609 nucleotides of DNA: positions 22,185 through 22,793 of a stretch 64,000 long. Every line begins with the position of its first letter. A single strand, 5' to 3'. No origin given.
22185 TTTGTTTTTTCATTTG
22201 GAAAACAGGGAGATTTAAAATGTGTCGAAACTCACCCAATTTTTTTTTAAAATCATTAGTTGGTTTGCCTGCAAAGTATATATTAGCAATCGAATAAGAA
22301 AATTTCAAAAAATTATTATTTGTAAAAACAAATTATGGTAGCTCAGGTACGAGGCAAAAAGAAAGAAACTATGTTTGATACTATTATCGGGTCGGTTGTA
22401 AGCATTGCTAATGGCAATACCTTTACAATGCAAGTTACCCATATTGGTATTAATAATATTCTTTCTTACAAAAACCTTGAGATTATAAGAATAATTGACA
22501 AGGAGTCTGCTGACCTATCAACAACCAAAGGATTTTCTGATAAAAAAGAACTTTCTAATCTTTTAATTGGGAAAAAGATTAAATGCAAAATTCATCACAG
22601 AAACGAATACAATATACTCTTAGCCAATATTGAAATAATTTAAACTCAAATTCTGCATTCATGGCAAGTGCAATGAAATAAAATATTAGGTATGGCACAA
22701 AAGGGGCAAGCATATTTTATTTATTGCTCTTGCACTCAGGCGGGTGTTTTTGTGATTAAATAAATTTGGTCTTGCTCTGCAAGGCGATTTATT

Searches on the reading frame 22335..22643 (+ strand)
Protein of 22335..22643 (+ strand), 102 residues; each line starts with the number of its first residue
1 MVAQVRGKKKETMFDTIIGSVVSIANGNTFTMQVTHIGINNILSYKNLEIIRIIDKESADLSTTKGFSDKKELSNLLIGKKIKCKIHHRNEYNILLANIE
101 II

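Call 14: search_protein_families(library=pfam, proteins=[window:22335-22643:+], max_evalue=0.01)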
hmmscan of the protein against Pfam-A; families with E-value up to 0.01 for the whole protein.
window:22335-22643:+ (102 aa): 0 families

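Call 16: find_encoding_contigs(protein=window:22335-22643:+, flank=5000, max_places=10)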
Protein window:22335-22643:+ (102 aa): 3 contigs read that carry it; 2 places shown.
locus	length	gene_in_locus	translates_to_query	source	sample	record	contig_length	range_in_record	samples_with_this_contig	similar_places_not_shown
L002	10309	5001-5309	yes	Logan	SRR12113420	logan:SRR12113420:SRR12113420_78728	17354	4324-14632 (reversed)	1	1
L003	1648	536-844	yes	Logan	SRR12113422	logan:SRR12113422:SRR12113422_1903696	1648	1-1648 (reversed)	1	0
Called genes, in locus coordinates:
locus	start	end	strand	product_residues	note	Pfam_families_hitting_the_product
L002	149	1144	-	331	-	-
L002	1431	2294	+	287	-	PF04607:RelA_SpoT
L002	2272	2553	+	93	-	-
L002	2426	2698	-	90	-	-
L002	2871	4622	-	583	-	PF00239:Resolvase, PF07508:Recombinase, PF13560:HTH_31 (weak)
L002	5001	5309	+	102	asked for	-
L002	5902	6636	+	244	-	PF02384:N6_Mtase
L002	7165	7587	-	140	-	-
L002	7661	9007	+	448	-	PF25021:TEN_NHL (weak), PF01436:NHL, PF25021:TEN_NHL (weak), PF18962:Por_Secre_tail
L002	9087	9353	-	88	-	-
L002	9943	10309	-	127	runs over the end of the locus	-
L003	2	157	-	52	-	?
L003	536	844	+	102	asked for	-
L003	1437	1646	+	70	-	?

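Call 64: search_protein_families(library=padloc, proteins=[window:22335-22643:+], max_evalue=0.01)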
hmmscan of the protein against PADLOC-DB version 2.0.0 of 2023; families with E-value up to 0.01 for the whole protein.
window:22335-22643:+ (102 aa): 0 families

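Call 65: search_protein_families(library=ncbifam, proteins=[window:22335-22643:+], max_evalue=0.01)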
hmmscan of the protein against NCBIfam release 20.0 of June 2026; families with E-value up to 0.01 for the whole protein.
window:22335-22643:+ (102 aa): 0 families

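Call 96: search_solved_structures(query=window:22335-22643:+, max_evalue=1)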
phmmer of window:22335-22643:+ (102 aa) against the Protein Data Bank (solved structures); distinct sequences matched with E-value up to 1: 0.
